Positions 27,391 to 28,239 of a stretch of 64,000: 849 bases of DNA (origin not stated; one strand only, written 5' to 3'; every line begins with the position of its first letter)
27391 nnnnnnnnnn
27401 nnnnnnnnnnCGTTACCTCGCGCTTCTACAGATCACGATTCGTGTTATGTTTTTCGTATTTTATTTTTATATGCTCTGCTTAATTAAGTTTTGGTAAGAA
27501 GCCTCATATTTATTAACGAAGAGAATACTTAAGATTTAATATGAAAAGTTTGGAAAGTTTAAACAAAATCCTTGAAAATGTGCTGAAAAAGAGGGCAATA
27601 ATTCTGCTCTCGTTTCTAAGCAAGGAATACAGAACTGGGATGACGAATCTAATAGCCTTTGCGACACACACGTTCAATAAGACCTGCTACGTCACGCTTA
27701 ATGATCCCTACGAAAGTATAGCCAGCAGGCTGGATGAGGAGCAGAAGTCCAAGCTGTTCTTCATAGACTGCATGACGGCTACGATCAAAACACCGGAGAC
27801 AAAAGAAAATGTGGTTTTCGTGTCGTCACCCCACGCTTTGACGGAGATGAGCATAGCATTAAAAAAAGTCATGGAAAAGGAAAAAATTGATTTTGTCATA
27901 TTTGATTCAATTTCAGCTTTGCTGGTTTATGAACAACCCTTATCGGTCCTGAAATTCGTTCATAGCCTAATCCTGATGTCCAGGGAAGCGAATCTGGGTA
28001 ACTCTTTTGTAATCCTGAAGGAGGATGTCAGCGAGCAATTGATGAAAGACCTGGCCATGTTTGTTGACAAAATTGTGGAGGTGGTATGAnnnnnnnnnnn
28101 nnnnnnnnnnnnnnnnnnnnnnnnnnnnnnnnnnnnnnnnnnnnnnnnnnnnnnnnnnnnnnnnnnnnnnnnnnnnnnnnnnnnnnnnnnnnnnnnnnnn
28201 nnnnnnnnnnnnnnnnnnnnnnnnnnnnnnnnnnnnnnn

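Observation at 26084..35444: Signalling island built around KaiC-like ATPases and Walker-less KaiC-fold (MEDS-like) small proteins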

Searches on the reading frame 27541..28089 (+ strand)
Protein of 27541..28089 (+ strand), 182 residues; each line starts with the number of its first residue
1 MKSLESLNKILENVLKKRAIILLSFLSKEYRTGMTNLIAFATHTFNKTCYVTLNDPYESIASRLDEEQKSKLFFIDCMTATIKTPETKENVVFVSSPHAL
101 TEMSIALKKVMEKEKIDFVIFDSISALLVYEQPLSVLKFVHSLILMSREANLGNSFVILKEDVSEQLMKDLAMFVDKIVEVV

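Call 3: search_protein_families(library=pfam, proteins=[window:27541-28089:+], max_evalue=0.1)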
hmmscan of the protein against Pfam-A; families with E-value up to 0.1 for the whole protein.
window:27541-28089:+ (182 aa): 5 families
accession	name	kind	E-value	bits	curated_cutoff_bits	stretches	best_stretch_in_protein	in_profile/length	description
PF24336.1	DUF7504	-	1e-06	29.8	27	1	50-181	34-179/179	Family of unknown function (DUF7504)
PF06745.19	ATPase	-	0.00029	20.7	26.6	1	67-155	78-159/231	KaiC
PF05763.18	DUF835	-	0.0025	18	33.1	1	94-143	55-104/136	Protein of unknown function (DUF835)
PF10483.15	Elong_Iki1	-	0.018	15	22.5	1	67-144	39-118/292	Elongator subunit Iki1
PF11849.14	DUF3369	-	0.063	14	27.2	0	36-110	73-150/168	Domain of unknown function (DUF3369)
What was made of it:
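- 27541..28089 (+): iKaiC-A: 182-aa Walker-A-less KaiC-fold protein (Pfam DUF7504), first gene of the sensor/kinase operon. DUF7504 at 29.8 bits, above the 27-bit gathering cut-off; KaiC at 20.7 bits (call 3).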

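Call 6: search_protein_families(library=ncbifam, proteins=[window:27541-28089:+], max_evalue=0.1)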
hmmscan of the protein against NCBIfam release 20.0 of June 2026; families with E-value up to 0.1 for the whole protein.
window:27541-28089:+ (182 aa): 4 families
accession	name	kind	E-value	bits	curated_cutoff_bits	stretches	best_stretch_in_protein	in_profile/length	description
NF004723.0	PRK06067.1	subfamily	0.0017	17.9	194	1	107-146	121-160/243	flagellar accessory protein FlaH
TIGR03877.1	thermo_KaiC_1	hypoth_equivalog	0.0048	16.4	307.25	1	66-131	79-143/238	KaiC domain-containing protein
NF006799.0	PRK09302.1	equivalog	0.023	13.3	408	1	104-165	352-416/515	circadian clock protein KaiC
TIGR02237.1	recomb_radB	equivalog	0.094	12.6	172.4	0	85-131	64-113/210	DNA repair and recombination protein RadB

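Call 8: find_homologous_proteins(query=window:27541-28089:+)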
Query window:27541-28089:+ (182 aa): 37 proteins with E <= 0.001 among 124 candidates.
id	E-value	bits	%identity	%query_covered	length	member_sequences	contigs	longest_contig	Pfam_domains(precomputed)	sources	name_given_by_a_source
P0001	2.1e-102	358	96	100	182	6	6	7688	PF24336.2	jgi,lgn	-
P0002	2.8e-72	260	69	97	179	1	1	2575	PF24336.2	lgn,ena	-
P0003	6.4e-63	229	61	98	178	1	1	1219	PF24336.2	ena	-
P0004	1.2e-62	229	62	98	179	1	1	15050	PF24336.2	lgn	-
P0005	2.7e-61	224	61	98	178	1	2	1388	PF06745.20,PF24336.2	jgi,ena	-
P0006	5.1e-61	223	60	99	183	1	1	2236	PF24336.2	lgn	-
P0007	1.3e-58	216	58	99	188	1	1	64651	PF24336.2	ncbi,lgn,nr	ncbi:MAG: hypothetical protein JXC85_05045 [Candidatus Aenigmarchaeota archaeon]|nr:hypothetical pro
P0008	1.3e-58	215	59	98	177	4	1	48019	-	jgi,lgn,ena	-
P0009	5.1e-58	214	59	98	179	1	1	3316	PF24336.2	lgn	-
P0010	1.7e-57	212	56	97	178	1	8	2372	PF06745.20,PF24336.2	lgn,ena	-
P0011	1.7e-56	209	57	96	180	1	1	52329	PF24336.2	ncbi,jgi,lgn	-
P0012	2.8e-56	208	58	99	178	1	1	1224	PF24336.2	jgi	jgi:hypothetical protein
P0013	1.2e-55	206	56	97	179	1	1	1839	PF24336.2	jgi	jgi:hypothetical protein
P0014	2.5e-55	205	57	94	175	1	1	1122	PF24336.2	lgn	-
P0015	3.7e-55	204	58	97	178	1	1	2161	PF06745.20,PF24336.2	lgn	-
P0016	2.9e-54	201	55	97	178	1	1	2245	PF24336.2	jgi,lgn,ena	-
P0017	6.7e-54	200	60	95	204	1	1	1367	PF24336.2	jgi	jgi:hypothetical protein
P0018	7.0e-54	200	59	92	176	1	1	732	PF06745.20,PF24336.2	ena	-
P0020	1.3e-53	199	55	95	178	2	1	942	PF24336.2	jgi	jgi:hypothetical protein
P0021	2.7e-53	198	57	94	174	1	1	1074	PF24336.2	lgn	-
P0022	2.8e-53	198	54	97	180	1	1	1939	PF24336.2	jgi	jgi:KaiC/GvpD/RAD55 family RecA-like ATPase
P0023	5.3e-53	197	54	95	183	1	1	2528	PF24336.2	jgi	jgi:hypothetical protein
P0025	8.8e-53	197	54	95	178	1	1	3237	PF05763.19,PF24336.2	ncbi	ncbi:MAG: hypothetical protein V1813_00905 [Candidatus Aenigmatarchaeota archaeon]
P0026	8.3e-52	193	57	93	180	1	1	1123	PF06745.20,PF24336.2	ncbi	-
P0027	9.3e-51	190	56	96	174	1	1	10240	PF24336.2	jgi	jgi:hypothetical protein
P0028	2.4e-50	189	52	97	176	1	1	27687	PF06745.20,PF24336.2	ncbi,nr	ncbi:MAG: hypothetical protein J7K87_00185, partial [Candidatus Aenigmarchaeota archaeon]|nr:hypothe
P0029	1.4e-49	186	55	92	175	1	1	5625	PF06745.20,PF24336.2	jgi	jgi:archaellum biogenesis ATPase FlaH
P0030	5.1e-49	184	54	95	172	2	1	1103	PF24336.2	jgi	-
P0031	8.3e-49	184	51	94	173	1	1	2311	PF24336.2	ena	-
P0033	9.4e-46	174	51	98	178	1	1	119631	PF06745.20,PF24336.2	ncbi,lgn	-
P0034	1.6e-41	160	49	93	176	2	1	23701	PF24336.2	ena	-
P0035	1.7e-29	121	40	94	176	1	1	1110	PF06745.20,PF24336.2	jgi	jgi:KaiC/GvpD/RAD55 family RecA-like ATPase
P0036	3.4e-29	120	39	99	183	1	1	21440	PF06745.20,PF24336.2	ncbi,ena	-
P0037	4.4e-21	94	33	83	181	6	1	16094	PF24336.2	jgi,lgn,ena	jgi:KaiC/GvpD/RAD55 family RecA-like ATPase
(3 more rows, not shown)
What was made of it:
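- JGI labels some homologs 'KaiC/GvpD/RAD55 family RecA-like ATPase' (call 8).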

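Call 16: find_encoding_contigs(protein=window:27541-28089:+, flank=10000, max_places=6)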
Protein window:27541-28089:+ (182 aa): 7 contigs read that carry it; 6 places shown.
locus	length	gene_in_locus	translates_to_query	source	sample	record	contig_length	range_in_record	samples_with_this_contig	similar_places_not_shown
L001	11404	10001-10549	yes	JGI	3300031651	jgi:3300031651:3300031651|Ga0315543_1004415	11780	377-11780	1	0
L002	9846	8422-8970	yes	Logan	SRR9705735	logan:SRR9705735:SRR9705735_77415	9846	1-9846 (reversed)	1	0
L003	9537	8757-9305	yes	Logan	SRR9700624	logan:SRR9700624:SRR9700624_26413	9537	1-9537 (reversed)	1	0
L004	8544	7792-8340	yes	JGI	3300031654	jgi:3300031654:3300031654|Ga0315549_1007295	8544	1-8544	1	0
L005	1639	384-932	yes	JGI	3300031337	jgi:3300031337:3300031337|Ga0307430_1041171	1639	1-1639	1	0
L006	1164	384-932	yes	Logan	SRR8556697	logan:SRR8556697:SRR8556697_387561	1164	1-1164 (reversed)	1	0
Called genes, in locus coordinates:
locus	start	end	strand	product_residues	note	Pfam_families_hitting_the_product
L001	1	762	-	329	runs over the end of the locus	PF00571:CBS, PF24336:DUF7504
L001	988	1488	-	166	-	PF06745:ATPase (weak)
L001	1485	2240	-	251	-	PF06745:ATPase, PF23442:DUF7125 (weak), PF13481:AAA_25 (weak)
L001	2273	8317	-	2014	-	PF00754:F5_F8_type_C (weak)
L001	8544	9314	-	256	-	PF06745:ATPase, PF23442:DUF7125 (faint)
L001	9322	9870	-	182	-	-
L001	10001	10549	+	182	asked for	PF24336:DUF7504 (weak)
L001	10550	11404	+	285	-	?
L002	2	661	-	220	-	?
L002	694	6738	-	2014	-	PF00754:F5_F8_type_C (weak)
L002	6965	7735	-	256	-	PF06745:ATPase, PF23442:DUF7125 (faint)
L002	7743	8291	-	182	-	-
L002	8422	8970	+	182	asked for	PF24336:DUF7504 (weak)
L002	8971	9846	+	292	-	?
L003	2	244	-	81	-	?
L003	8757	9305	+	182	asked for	PF24336:DUF7504 (weak)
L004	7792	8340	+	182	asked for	PF24336:DUF7504 (weak)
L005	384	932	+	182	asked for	PF24336:DUF7504 (weak)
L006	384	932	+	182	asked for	PF24336:DUF7504 (weak)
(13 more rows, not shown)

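Call 17: find_encoding_contigs(protein=P0007, flank=10000, max_places=4)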
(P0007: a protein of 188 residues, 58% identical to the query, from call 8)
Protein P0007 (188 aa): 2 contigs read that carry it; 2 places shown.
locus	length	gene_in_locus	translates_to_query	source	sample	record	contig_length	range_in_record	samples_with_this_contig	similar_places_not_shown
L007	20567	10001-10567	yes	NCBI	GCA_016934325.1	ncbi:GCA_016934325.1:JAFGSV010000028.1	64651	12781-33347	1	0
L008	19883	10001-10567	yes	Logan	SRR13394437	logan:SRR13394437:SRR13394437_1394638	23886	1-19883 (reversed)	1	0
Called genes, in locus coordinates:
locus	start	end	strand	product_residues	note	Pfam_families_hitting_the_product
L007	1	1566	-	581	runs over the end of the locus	-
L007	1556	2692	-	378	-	-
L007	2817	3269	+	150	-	PF13412:HTH_24 (weak)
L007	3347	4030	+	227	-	PF00535:Glycos_transf_2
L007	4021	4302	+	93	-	PF07578:LAB_N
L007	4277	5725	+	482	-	PF11028:TMEM260_N (weak), PF13231:PMT_2, PF02366:PMT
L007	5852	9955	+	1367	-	PF17957:Big_7 (weak), PF13385:Laminin_G_3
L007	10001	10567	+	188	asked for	PF24336:DUF7504 (weak)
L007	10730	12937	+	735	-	PF02743:dCache_1, PF00672:HAMP, PF00512:HisKA, PF02518:HATPase_c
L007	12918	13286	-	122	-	PF00072:Response_reg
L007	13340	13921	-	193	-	PF06745:ATPase (weak)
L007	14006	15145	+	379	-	PF00682:HMGL-like, PF22617:HCS_D2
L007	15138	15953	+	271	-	PF01040:UbiA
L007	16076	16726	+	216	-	PF01040:UbiA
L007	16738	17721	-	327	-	-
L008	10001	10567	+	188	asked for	PF24336:DUF7504 (weak)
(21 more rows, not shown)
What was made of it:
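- Aenigmatarchaeota MAG JAFGSV01 has iKaiC, kinase, REC, iKaiC, HMGL, UbiA, UbiA, as in the window (call 17).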

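Call 21: find_related_loci(query=A2, collection=genome_contigs, flank=10000)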
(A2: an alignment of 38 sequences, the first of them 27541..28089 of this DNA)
Query A2 (182 aa) in genome_contigs; peptide patterns used: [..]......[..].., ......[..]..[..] (x = any residue, [..] = any of these).
184 stretches matched a pattern; 141 encode a relative of the query (tblastn E <= 1e-3); the best 80 are kept; 79 distinct loci.
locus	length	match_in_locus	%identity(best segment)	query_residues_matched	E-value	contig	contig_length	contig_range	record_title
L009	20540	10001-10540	58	1-180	1e-66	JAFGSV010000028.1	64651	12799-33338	MAG: Candidatus Aenigmatarchaeota archaeon isolate Zod_Metabat.932 k87_12870100, whole genome shotgun sequence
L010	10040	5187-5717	60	4-181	8e-67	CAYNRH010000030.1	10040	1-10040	MAG TPA_asm: uncultured archaeon isolate binchicken_co357_130 genome assembly, contig: NODE_3335_length_10040_cov_8.9569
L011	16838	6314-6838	57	6-180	8e-65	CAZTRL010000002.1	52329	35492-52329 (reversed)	MAG TPA_asm: uncultured archaeon isolate binchicken_co151_62 genome assembly, contig: NODE_763_length_52329_cov_8.163351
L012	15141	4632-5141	58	11-180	5e-61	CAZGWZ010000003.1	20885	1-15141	MAG TPA_asm: uncultured archaeon isolate binchicken_co129_219 genome assembly, contig: NODE_7250_length_20885_cov_5.5356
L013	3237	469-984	54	9-181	7e-60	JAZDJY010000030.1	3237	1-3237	MAG: Candidatus Aenigmatarchaeota archaeon isolate MEGAHIT-group-0.507 k141_20430251, whole genome shotgun sequence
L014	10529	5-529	52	6-181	4e-58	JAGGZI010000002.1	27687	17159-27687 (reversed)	MAG: Candidatus Aenigmatarchaeota archaeon isolate AUK200 PB_MBMC_154_c_000000000011, whole genome shotgun sequence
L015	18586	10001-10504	55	9-181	7e-58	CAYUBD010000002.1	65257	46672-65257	MAG TPA_asm: uncultured archaeon isolate binchicken_co34_528 genome assembly, contig: NODE_507_length_65257_cov_7.135931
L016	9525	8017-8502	54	15-181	1e-52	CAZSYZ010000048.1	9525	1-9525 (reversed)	MAG TPA_asm: uncultured archaeon isolate binchicken_co89_221 genome assembly, contig: NODE_14708_length_9525_cov_5.12006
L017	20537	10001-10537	50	1-181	7e-53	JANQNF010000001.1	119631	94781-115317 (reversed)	MAG: archaeon isolate PL23a_bin.95 k99_6614902, whole genome shotgun sequence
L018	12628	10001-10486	43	16-181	2e-43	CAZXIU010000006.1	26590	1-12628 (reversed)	MAG TPA_asm: uncultured archaeon isolate binchicken_co129_810 genome assembly, contig: NODE_4858_length_26590_cov_5.7935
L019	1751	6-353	59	65-180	8e-43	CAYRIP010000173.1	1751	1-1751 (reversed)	MAG TPA_asm: uncultured archaeon isolate SRP214966_co2_17 genome assembly, contig: NODE_183079_length_1751_cov_2.566627,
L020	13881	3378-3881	46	15-181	7e-42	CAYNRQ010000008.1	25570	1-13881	MAG TPA_asm: uncultured archaeon isolate binchicken_co19_608 genome assembly, contig: NODE_2811_length_25570_cov_8.48606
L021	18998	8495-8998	42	15-181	2e-39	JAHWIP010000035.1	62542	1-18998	MAG: Candidatus Woesearchaeota archaeon isolate YT2_088 k127_22684656, whole genome shotgun sequence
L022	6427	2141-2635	40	18-180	7e-38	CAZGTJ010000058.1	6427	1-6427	MAG TPA_asm: uncultured Methanosarcinales archaeon isolate binchicken_co125_225 genome assembly, contig: NODE_24001_leng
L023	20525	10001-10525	38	7-180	5e-36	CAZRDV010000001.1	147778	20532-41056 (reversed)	MAG TPA_asm: uncultured archaeon isolate SRP214966_co4_414 genome assembly, contig: NODE_8_length_147778_cov_15.363843,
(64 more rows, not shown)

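Call 27: predict_structure(alignment_id=A2)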
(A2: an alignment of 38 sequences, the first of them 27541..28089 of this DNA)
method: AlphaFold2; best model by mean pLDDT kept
length: 182 residues; sequences in the alignment: 38
mean_pLDDT: 94.2   pTM: 0.90
mean pLDDT of the five models: 94.2, 94.0, 93.6, 93.0, 91.8
residues with pLDDT >= 90: 162; 70-90: 15; 50-70: 3; < 50: 2
segments of 3 or more residues with pLDDT < 50: none
pLDDT, mean of each block of 10 residues (from residue 1): 69 88 96 94 97 97 97 98 96 97 98 97 95 97 97 96 95 95 83
secondary structure, 60 per line:
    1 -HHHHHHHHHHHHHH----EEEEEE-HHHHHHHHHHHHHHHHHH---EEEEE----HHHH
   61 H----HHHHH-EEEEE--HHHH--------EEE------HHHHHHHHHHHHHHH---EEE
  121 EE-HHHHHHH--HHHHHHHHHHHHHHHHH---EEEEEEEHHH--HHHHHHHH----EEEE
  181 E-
elements in order: H2-15 E20-25 H27-44 E48-52 H57-61 H66-70 E72-76 H79-82 E91-93 H100-114 E118-122 H124-130 H133-149 E153-159 H165-172 E177-181
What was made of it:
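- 27541..28089 (+): AF2 pLDDT 94.2 (call 27).
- Checked: The KaiC fold is supported by an AF2 model (pLDDT 94.2, pTM 0.90; call 27).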

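Call 31: fold_search(model_id=the predicted structure, library=pdb)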
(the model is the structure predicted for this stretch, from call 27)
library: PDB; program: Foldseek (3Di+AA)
matches with E <= 10: 1779; with E <= 0.001: 232
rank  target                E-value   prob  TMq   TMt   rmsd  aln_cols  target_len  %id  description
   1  8zn5_C                6.3e-07  1.00  0.66  0.28   3.3       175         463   18  Crystal Structure of Designed Clock Protein KaiC (released 2025-04-16)
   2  2dr3_F                7.6e-07  1.00  0.72  0.57   3.0       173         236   17  Crystal Structure of RecA superfamily ATPase PH0284 from Pyrococcus horikoshii OT3 (released 2006-12-06)
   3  8zn5_B                8.1e-07  1.00  0.66  0.28   3.4       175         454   19  Crystal Structure of Designed Clock Protein KaiC (released 2025-04-16)
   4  8zn7_A                1.1e-06  1.00  0.68  0.29   3.4       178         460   15  Crystal Structure of Designed Clock Protein KaiC (released 2025-04-16)
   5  2dr3_B                1.6e-06  1.00  0.72  0.56   3.6       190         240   16  Crystal Structure of RecA superfamily ATPase PH0284 from Pyrococcus horikoshii OT3 (released 2006-12-06)
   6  2dr3_A                2.0e-06  1.00  0.74  0.60   3.3       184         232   17  Crystal Structure of RecA superfamily ATPase PH0284 from Pyrococcus horikoshii OT3 (released 2006-12-06)
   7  8zn7_C                2.1e-06  1.00  0.68  0.28   3.3       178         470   15  Crystal Structure of Designed Clock Protein KaiC (released 2025-04-16)
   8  7dy2_A                2.4e-06  1.00  0.65  0.28   3.9       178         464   14  Crystal Structure of Cyanobacterial Circadian Clock Protein KaiC (released 2022-04-27)
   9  8zn5_E                2.7e-06  1.00  0.67  0.29   2.7       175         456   18  Crystal Structure of Designed Clock Protein KaiC (released 2025-04-16)
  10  8zn7_F                2.9e-06  1.00  0.65  0.28   3.9       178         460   15  Crystal Structure of Designed Clock Protein KaiC (released 2025-04-16)
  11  8zn7_E                3.1e-06  1.00  0.65  0.28   4.0       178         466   15  Crystal Structure of Designed Clock Protein KaiC (released 2025-04-16)
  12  8zn7_B                3.3e-06  1.00  0.68  0.28   3.3       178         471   15  Crystal Structure of Designed Clock Protein KaiC (released 2025-04-16)
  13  2dr3_E                3.3e-06  1.00  0.73  0.58   3.5       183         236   18  Crystal Structure of RecA superfamily ATPase PH0284 from Pyrococcus horikoshii OT3 (released 2006-12-06)
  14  8zn6_B                4.0e-06  1.00  0.65  0.27   3.6       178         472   14  Crystal Structure of Designed Clock Protein KaiC (released 2025-04-16)
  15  8zn6_H                4.0e-06  1.00  0.64  0.27   3.6       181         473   13  Crystal Structure of Designed Clock Protein KaiC (released 2025-04-16)
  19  2dr3_D                4.5e-06  1.00  0.70  0.55   3.6       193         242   16  Crystal Structure of RecA superfamily ATPase PH0284 from Pyrococcus horikoshii OT3 (released 2006-12-06)
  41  2dr3_C                1.0e-05  1.00  0.67  0.54   3.8       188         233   18  Crystal Structure of RecA superfamily ATPase PH0284 from Pyrococcus horikoshii OT3 (released 2006-12-06)
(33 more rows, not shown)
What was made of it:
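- On KaiC/RecA-superfamily fold: Foldseek TM 0.72-0.74 to 2dr3 (call 31).
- Foldseek top hits are KaiC and PH0284 (call 31).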

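Call 32: search_protein_representatives(alignment_id=A2)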
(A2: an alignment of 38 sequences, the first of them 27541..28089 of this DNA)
Query: 38 sequences, 179 profile positions. Proteins with E-value up to 0.001 (for the whole library): 3087; up to 1e-10: 1845; up to 1e-30: 351. The best 150 are listed.
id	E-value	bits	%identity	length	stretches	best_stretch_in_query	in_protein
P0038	3.0e-61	222.3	-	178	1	6-178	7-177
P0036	7.7e-57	207.9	-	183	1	4-178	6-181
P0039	6.6e-54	198.3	-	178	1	7-178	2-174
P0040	1.9e-53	196.9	-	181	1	6-178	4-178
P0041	2.4e-50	186.7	-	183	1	6-178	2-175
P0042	6.4e-50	185.4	-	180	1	8-178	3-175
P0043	1.4e-49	184.2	-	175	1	7-176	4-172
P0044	2.1e-49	183.7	-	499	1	6-177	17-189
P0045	8.1e-49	181.8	-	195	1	11-178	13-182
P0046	1.0e-48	181.5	-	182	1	4-178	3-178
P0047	1.3e-48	181.1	-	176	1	7-178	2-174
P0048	2.5e-48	180.2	-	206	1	7-176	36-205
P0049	3.2e-48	179.8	-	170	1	8-175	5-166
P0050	5.9e-48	179.0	-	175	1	12-177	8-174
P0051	8.1e-48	178.5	-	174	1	10-178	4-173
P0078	1.6e-43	164.5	-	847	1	13-177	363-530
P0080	3.0e-43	163.6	-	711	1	16-175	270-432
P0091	4.3e-42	159.9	-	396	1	10-178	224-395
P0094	4.7e-42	159.7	-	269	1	11-178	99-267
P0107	4.2e-41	156.6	-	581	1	6-178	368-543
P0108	5.7e-41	156.2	-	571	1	13-177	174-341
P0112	7.3e-41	155.9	-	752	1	13-177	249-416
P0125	3.1e-40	153.8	-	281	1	9-177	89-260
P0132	4.4e-40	153.3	-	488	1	4-177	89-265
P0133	5.7e-40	153.0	-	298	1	8-177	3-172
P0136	7.3e-40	152.6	-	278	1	9-178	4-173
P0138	9.3e-40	152.3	-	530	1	18-178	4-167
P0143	2.3e-39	151.0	-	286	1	7-176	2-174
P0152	7.2e-39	149.4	-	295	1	7-178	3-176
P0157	1.5e-38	148.3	-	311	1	6-177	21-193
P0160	1.8e-38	148.0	-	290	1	7-176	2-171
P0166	2.5e-38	147.6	-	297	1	7-177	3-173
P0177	1.1e-37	145.4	-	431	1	30-175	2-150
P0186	3.0e-37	144.1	-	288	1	6-177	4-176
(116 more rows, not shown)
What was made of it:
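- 3087 representative clusters match the profile (call 32).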
